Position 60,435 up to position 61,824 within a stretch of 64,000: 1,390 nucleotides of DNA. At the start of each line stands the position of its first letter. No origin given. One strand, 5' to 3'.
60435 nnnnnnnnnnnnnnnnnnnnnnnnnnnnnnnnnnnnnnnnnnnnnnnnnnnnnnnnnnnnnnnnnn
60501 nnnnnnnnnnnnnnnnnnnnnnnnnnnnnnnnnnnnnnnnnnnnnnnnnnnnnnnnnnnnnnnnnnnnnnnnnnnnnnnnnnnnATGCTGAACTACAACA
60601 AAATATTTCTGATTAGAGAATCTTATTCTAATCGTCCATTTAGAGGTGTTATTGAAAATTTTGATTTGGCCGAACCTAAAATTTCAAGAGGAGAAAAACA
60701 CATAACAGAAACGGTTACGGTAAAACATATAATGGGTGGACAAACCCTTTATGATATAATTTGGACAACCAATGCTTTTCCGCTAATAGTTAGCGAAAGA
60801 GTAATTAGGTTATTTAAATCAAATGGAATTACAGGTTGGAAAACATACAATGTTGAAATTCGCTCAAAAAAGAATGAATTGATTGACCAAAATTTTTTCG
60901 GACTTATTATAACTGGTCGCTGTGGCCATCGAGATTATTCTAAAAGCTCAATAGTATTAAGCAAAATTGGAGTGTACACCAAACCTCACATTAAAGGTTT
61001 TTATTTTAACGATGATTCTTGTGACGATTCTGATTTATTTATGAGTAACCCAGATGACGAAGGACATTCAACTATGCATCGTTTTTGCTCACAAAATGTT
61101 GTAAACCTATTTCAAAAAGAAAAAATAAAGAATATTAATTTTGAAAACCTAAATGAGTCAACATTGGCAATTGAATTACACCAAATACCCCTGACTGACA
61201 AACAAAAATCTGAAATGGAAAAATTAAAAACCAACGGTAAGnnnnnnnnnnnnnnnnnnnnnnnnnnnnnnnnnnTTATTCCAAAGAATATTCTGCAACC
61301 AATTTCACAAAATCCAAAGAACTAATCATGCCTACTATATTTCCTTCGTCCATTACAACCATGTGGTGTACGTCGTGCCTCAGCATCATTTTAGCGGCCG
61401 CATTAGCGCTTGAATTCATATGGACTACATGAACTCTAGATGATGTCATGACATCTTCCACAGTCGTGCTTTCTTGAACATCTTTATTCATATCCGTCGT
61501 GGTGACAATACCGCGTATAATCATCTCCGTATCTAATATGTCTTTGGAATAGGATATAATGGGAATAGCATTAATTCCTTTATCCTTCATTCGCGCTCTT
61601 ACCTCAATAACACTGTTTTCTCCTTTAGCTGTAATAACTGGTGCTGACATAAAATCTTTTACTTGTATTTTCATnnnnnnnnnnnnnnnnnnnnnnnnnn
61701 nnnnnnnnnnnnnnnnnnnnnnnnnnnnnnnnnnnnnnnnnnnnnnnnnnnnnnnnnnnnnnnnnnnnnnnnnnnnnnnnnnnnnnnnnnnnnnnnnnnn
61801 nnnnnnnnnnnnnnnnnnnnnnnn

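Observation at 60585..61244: Orphan 219-aa gene tightly linked downstream of the Fic gene. Possible third component or immunity-like protein.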

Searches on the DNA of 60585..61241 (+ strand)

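Call 96: build_rna_model(alignment_id=A8, structure=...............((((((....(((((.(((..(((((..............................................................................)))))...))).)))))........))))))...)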
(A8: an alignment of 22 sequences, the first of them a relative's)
Model R1 built from alignment A8 (22 sequences, 153 columns); structure: as given.
model positions 137; base pairs 19; branch points 0; effective number of sequences 19.4; information 0.59 bits per position. Calibrated on 0.2 Mb of random sequence (short: E-values are rough).
structure used (alignment columns):
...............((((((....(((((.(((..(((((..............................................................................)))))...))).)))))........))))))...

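Call 97: search_with_rna_model(model_id=R1, source=window, max_evalue=10, show_alignments=2)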
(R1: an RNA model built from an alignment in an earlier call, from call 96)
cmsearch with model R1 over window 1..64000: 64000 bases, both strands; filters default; matches with E-value up to 10: 2.
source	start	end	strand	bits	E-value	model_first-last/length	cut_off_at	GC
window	37380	37432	-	15.6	0.18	1-137/137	no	0.36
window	59327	59373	+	9.9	3.1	1-137/137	no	0.4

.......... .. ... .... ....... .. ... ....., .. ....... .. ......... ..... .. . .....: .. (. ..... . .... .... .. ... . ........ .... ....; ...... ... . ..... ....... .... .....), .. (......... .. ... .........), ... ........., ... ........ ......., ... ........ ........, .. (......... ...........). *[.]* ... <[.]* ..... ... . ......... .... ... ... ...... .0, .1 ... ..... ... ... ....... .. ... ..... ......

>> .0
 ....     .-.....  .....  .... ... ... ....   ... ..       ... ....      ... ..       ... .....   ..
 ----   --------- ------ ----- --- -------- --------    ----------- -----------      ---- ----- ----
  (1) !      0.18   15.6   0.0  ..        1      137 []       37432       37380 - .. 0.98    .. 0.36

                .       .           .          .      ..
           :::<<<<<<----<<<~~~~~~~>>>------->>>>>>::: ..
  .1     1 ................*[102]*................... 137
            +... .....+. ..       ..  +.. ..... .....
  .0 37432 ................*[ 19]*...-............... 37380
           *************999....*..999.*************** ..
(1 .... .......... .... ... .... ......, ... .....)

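Call 98: search_with_rna_model(model_id=R1, sources=[L001, L002, L003, L004, L005, L006, L007, L008, L009, L010, L011, L012, L013, L014, L015, L124, L125, L126, L127, L128], max_evalue=0.01)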
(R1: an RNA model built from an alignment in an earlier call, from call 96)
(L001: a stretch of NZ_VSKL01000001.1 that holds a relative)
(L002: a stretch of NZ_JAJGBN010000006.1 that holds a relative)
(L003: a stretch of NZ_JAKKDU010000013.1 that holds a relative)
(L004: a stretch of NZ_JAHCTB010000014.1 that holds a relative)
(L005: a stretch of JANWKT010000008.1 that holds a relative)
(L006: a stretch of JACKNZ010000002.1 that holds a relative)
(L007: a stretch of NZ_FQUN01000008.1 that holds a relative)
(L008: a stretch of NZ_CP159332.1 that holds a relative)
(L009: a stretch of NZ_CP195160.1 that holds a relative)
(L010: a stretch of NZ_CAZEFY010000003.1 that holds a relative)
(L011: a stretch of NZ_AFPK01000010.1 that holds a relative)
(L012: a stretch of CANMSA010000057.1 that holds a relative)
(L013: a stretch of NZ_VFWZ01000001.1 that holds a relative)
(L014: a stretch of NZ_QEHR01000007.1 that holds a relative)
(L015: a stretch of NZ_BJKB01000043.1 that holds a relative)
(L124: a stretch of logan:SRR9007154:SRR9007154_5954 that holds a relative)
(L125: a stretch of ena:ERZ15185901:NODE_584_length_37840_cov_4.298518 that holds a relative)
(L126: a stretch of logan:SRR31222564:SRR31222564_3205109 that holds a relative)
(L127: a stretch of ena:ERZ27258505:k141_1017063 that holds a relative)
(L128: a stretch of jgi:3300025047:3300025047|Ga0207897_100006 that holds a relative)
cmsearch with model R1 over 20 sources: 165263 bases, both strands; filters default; matches with E-value up to 0.01: 45.
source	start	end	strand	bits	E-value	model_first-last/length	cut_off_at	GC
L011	6314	6449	+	103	4.3e-20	1-137/137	no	0.33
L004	1154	1289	+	101.6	8.6e-20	1-137/137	no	0.43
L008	7618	7755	+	98.4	4.3e-19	1-137/137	no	0.39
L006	5061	5194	+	95.8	1.6e-18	1-137/137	no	0.4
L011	515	651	+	94.1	3.7e-18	1-137/137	no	0.27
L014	12155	12290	+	92.8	7.2e-18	1-137/137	no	0.4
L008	5855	5990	+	91.1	1.7e-17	1-137/137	no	0.43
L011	4138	4273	+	86.6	1.6e-16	1-137/137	no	0.35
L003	6650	6784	+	83.7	7e-16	1-137/137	no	0.42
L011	4937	5072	+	83.4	7.9e-16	1-137/137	no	0.35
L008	302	437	+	83.2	9e-16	1-137/137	no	0.48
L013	5252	5386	+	80.6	3.3e-15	1-137/137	no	0.41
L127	806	940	+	77.9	1.3e-14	1-137/137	no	0.47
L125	5650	5784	+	76.4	2.6e-14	1-137/137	no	0.47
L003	8200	8337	+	76.2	3e-14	1-137/137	no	0.43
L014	5136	5272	+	75.8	3.7e-14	1-137/137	no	0.48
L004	1950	2084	+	75.3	4.7e-14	1-137/137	no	0.46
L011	1313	1448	+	72.8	1.6e-13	1-137/137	no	0.36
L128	4856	4990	+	71.9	2.5e-13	1-137/137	no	0.44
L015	1800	1933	+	71.9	2.6e-13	1-137/137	no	0.39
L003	7524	7659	+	70.8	4.4e-13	1-137/137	no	0.37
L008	8362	8503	+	67.9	1.9e-12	1-137/137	no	0.38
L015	813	949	+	67.3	2.6e-12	1-137/137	no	0.4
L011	5746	5880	+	66.3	4.4e-12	1-137/137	no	0.44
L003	5853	5988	+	63.8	1.5e-11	1-137/137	no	0.35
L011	3400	3539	+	63.3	1.9e-11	1-137/137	no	0.42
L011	2256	2397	+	62.6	2.7e-11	1-137/137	no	0.42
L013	5855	5990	+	61.3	5.4e-11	1-137/137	no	0.46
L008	10160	10361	+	61.1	5.8e-11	1-137/137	no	0.33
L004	3588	3713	+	55.7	8.7e-10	6-132/137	no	0.44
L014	3078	3210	+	54.8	1.4e-09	1-137/137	no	0.4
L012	1515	1653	+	53.2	3e-09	1-137/137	no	0.4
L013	4513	4644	+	53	3.4e-09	1-137/137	no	0.37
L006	517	650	+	50.2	1.4e-08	1-137/137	no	0.43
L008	3842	3976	+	49.6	1.9e-08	1-137/137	no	0.4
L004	105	237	+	40.8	1.5e-06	1-137/137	no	0.44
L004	2937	3136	+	37.5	8e-06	1-137/137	no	0.41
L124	613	750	+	37.3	8.8e-06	1-137/137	no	0.41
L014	7677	7776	+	36.4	1.4e-05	1-137/137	no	0.37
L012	781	852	+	35.9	1.8e-05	1-137/137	no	0.43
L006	1859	1990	+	32.4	0.0001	1-137/137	no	0.45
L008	2018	2218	+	31.9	0.00013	1-137/137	no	0.37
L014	8618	8754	+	30.2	0.00031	1-137/137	no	0.34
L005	5815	5988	+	26.3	0.0022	1-137/137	no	0.33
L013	3838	4009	+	25.1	0.004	1-137/137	no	0.33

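Call 99: search_with_rna_model(model_id=R1, sources=[L043, L044, L045, L046, L047, L048, L049, L050, L051, L052, L053, L054, L055, L056, L057, L058, L059, L060, L061, L062, L063, L064, L065, L066, L067, L068, L069, L070, L071, L072, L073, L074, L075, L076, L077, L078, L079, L080, L081, L082, L083, L084, L085, L086, L087, L088, L089, L090, L091, L092, L093, L094, L095, L096, L097, L098, L099, L100, L101, L102, L103, L104, L105, L106, L107, L108, L109, L110, L111, L112, L113, L114, L115, L116, L117, L118, L119, L120, L121, L122], max_evalue=0.01)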
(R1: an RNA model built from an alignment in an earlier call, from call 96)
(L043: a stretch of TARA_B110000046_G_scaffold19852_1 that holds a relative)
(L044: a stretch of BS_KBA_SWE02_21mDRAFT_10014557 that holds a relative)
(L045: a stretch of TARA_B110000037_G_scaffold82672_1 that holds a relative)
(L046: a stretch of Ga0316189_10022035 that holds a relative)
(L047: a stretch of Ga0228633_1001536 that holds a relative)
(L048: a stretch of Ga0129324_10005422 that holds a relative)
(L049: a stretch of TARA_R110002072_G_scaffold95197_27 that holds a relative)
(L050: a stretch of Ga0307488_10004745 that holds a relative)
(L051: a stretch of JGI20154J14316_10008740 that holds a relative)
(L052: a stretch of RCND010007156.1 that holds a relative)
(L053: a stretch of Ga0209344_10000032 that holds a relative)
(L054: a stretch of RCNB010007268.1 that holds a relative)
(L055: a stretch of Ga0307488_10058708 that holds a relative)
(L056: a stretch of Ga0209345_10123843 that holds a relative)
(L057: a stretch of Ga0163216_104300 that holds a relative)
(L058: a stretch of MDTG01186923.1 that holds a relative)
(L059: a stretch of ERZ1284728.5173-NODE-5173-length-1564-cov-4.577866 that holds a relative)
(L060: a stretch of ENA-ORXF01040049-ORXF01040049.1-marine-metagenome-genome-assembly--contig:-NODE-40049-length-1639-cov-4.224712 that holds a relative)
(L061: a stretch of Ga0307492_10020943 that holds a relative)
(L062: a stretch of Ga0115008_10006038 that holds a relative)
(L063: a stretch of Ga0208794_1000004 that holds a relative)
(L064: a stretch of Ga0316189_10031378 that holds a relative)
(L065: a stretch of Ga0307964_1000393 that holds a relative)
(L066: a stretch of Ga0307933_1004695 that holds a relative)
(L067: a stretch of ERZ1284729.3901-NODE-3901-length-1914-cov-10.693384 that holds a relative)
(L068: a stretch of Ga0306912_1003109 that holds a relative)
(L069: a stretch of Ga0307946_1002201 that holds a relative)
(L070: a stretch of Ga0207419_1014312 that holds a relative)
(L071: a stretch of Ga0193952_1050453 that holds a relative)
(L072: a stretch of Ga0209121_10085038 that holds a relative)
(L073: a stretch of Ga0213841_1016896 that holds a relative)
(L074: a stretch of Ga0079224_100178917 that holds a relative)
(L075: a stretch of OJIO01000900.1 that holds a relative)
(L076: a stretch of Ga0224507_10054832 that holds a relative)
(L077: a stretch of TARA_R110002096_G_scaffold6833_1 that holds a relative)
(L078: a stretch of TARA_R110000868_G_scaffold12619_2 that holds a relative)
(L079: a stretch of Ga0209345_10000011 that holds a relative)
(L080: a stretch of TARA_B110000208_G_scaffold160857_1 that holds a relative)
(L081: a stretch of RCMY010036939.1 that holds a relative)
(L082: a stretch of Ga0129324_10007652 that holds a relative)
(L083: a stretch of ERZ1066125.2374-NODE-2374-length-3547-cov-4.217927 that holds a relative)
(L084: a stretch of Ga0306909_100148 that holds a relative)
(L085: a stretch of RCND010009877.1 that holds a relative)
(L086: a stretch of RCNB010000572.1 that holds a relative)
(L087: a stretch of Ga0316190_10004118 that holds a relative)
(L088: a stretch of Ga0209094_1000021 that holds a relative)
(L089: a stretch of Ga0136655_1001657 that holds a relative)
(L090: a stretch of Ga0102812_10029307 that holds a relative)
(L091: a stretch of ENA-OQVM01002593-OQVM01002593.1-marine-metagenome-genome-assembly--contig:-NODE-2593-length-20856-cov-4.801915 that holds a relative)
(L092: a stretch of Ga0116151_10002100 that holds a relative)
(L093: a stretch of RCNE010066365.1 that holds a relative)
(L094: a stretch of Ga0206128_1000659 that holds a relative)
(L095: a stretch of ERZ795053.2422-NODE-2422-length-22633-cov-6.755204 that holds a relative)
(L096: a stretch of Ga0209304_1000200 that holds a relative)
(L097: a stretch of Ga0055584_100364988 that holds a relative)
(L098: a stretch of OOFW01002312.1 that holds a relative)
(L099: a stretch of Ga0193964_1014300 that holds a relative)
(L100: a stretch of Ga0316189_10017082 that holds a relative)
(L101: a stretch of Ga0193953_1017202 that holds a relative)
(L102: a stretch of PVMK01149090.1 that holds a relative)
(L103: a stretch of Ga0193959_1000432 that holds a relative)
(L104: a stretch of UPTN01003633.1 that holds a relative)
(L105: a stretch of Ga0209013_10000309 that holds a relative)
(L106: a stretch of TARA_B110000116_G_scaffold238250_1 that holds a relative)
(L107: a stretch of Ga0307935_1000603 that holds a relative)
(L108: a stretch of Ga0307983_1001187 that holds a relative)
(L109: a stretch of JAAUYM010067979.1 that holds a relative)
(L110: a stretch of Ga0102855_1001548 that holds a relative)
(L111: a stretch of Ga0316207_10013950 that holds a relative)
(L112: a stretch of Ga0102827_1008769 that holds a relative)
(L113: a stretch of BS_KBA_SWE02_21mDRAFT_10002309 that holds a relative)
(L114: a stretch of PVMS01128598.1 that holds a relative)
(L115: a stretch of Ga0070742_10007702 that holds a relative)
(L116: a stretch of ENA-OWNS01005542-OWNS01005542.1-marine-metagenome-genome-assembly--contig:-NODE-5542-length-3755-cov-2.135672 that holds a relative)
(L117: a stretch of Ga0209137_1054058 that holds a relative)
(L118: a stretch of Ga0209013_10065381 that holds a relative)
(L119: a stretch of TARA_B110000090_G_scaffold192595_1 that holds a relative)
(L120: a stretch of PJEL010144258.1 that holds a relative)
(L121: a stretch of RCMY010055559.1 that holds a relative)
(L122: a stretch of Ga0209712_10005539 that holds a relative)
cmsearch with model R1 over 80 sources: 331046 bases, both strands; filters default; matches with E-value up to 0.01: 84.
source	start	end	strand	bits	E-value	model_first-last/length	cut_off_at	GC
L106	2691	2824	+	111.6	1.2e-21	1-137/137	no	0.31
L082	2278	2410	+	108.2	6.4e-21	1-137/137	no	0.41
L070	63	198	+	104.8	3.6e-20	1-137/137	no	0.38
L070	1385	1520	+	103.2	8e-20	1-137/137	no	0.38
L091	3596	3731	+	102.9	9e-20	1-137/137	no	0.39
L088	2267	2400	+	100.8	2.6e-19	1-137/137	no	0.49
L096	1140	1275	+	99.2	6e-19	1-137/137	no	0.3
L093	1524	1656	+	96.5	2.3e-18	1-137/137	no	0.29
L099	2045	2180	+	89.8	6.6e-17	1-137/137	no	0.26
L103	3596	3731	+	89.8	6.6e-17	1-137/137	no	0.26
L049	1561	1695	+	85.4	5.8e-16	1-137/137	no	0.38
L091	2275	2410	+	84.4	9.6e-16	1-137/137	no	0.32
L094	952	1087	+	84.4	9.6e-16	1-137/137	no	0.32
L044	1772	1907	+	83.9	1.3e-15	1-137/137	no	0.37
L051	78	213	+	83.5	1.5e-15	1-137/137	no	0.28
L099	722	858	+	83.5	1.5e-15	1-137/137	no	0.45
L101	2013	2148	+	82.3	2.8e-15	1-137/137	no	0.26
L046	745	879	+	81.6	4e-15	1-137/137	no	0.39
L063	1344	1479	+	79.6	1.1e-14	1-137/137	no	0.45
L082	3596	3730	+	77.3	3.4e-14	1-137/137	no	0.41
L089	1195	1329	+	77.3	3.4e-14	1-137/137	no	0.41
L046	3467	3601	+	76.6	4.9e-14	1-137/137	no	0.39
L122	574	712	+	76.2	5.9e-14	1-137/137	no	0.35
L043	719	854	+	75.7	7.6e-14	1-137/137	no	0.29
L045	1344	1479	+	75.7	7.6e-14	1-137/137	no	0.29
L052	1539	1672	+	74.3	1.5e-13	1-137/137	no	0.34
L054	1539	1672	+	74.3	1.5e-13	1-137/137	no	0.34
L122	5653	5786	+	73.9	1.9e-13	1-137/137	no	0.33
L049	314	450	+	72.7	3.4e-13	1-137/137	no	0.39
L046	5414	5550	+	72.5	3.7e-13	1-137/137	no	0.39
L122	23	159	+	71.9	5.1e-13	1-137/137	no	0.38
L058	2281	2412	+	71.1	7.7e-13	1-137/137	no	0.3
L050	1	132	+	68.9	2.3e-12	6-137/137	5'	0.36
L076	1208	1339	+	66.6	7.5e-12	1-137/137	no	0.36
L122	4855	4991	+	62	7.5e-11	1-137/137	no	0.29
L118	1259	1387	+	61.9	7.8e-11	1-137/137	no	0.35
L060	143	279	+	61.6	8.8e-11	1-137/137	no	0.33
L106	782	915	+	61.2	1.1e-10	1-137/137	no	0.4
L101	692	826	+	60.7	1.4e-10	1-137/137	no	0.34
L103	4347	4481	+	60.6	1.5e-10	1-137/137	no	0.3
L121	959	1096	+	60.3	1.7e-10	1-137/137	no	0.35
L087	684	812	+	59.4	2.8e-10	1-137/137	no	0.26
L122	1607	1737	+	59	3.4e-10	1-137/137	no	0.37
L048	1060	1196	+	58.2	5e-10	1-137/137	no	0.42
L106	4141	4277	+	56.5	1.1e-09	1-137/137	no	0.38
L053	3596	3732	+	55.8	1.6e-09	1-137/137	no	0.34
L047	1060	1192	+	55.4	2e-09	1-137/137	no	0.36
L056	1438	1520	+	54.8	2.8e-09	1-137/137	no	0.4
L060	1465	1602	+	54.6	3.1e-09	1-137/137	no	0.31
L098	1212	1293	+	54.5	3.1e-09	1-137/137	no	0.33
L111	178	309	+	52.8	7.4e-09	1-137/137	no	0.36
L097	1315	1443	+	50.3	2.6e-08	1-137/137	no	0.38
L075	3596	3733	+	50.2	2.8e-08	1-137/137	no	0.39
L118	1988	2114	+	50.1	2.9e-08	1-137/137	no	0.39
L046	2124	2262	+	49.2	4.6e-08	1-137/137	no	0.44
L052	3596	3732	+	49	5e-08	1-137/137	no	0.36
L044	366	567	+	48.8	5.5e-08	1-137/137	no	0.31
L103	2274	2409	+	46.8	1.5e-07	1-137/137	no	0.31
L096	2242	2441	+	46.6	1.7e-07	1-137/137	no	0.35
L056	114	248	+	45.5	2.9e-07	1-137/137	no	0.38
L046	4396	4528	+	44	6.2e-07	1-137/137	no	0.33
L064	3979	4111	+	42.1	1.6e-06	1-137/137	no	0.45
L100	3150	3206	+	41.6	2e-06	1-137/137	no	0.39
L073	579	776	+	40.5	3.5e-06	1-137/137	no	0.33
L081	685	817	+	39.7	5.2e-06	1-137/137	no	0.38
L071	1076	1170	+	39.6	5.6e-06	1-94/137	3'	0.33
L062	2274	2417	+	38.9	7.9e-06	1-137/137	no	0.33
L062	5420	5505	+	38.9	8.1e-06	25-111/137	no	0.36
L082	41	172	+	38.7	9e-06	1-137/137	no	0.32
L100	1843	1931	+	37.5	1.6e-05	1-137/137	no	0.44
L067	587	722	+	37.3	1.7e-05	1-137/137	no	0.35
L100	4722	4849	+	36.6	2.5e-05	1-137/137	no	0.39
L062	3646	3731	+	36.2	3.1e-05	25-111/137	no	0.35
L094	2274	2329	+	35.2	5.1e-05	1-137/137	no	0.34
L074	367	496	+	34.1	8.7e-05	1-137/137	no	0.42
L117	25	95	+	34.1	8.9e-05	1-137/137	no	0.49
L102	3596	3660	+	32.5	0.0002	1-137/137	no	0.4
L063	1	133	+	32.4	0.00021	8-137/137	5'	0.41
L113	2251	2389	+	32.3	0.00021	1-137/137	no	0.3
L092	158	228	+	31.7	0.00029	1-137/137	no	0.37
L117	1290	1345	+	29.1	0.0011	1-137/137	no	0.41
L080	1199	1232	+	26.9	0.0032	1-34/137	3'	0.32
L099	1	106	+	26.5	0.004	22-137/137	5'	0.36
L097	37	111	+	26.4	0.0043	1-137/137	no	0.49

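Call 103: search_with_rna_model(model_id=R1, sources=[L016, L017, L018, L019, L020, L021, L022, L023, L024, L025, L026, L027, L028, L029, L030, L031, L032, L033, L034, L035, L036, L037, L038, L039, L040, L041, L042, L123], max_evalue=1)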
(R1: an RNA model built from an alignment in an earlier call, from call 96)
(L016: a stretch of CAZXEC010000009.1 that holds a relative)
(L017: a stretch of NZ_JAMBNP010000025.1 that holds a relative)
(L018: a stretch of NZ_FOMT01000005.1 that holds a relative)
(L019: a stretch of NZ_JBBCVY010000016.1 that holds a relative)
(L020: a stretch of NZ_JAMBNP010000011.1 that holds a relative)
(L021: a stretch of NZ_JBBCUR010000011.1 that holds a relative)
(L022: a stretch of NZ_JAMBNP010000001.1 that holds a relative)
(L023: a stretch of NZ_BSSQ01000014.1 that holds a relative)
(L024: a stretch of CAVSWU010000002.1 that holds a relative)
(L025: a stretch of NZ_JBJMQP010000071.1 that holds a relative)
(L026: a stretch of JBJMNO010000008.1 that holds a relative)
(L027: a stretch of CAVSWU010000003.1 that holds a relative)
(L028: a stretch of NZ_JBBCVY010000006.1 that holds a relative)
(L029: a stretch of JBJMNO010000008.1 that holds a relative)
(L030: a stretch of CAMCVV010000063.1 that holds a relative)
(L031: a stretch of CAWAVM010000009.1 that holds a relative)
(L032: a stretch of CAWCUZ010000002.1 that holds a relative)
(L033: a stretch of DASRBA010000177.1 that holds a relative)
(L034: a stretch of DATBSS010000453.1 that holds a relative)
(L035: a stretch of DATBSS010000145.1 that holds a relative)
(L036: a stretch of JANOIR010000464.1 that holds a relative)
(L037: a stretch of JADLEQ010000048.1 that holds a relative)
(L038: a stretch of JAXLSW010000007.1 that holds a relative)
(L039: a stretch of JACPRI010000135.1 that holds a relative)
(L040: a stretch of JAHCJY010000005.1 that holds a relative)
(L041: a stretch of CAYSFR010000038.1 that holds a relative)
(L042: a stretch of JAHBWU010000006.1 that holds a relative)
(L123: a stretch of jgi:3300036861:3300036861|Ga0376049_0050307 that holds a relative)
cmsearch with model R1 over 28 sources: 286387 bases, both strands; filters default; matches with E-value up to 1: 0.
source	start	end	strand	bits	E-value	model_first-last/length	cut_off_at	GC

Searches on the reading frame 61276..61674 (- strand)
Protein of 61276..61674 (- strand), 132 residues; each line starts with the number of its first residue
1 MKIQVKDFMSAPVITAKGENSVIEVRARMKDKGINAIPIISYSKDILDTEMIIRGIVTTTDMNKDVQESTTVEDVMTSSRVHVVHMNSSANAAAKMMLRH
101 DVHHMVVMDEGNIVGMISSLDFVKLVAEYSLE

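Call 3: search_protein_families(library=pfam, proteins=[window:61276-61674:-], max_evalue=1)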
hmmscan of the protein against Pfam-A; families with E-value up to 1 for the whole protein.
window:61276-61674:- (132 aa): 1 family
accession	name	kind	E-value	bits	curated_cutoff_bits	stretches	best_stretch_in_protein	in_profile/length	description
PF00571.33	CBS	-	9.4e-19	67.9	24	2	72-127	1-56/57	CBS domain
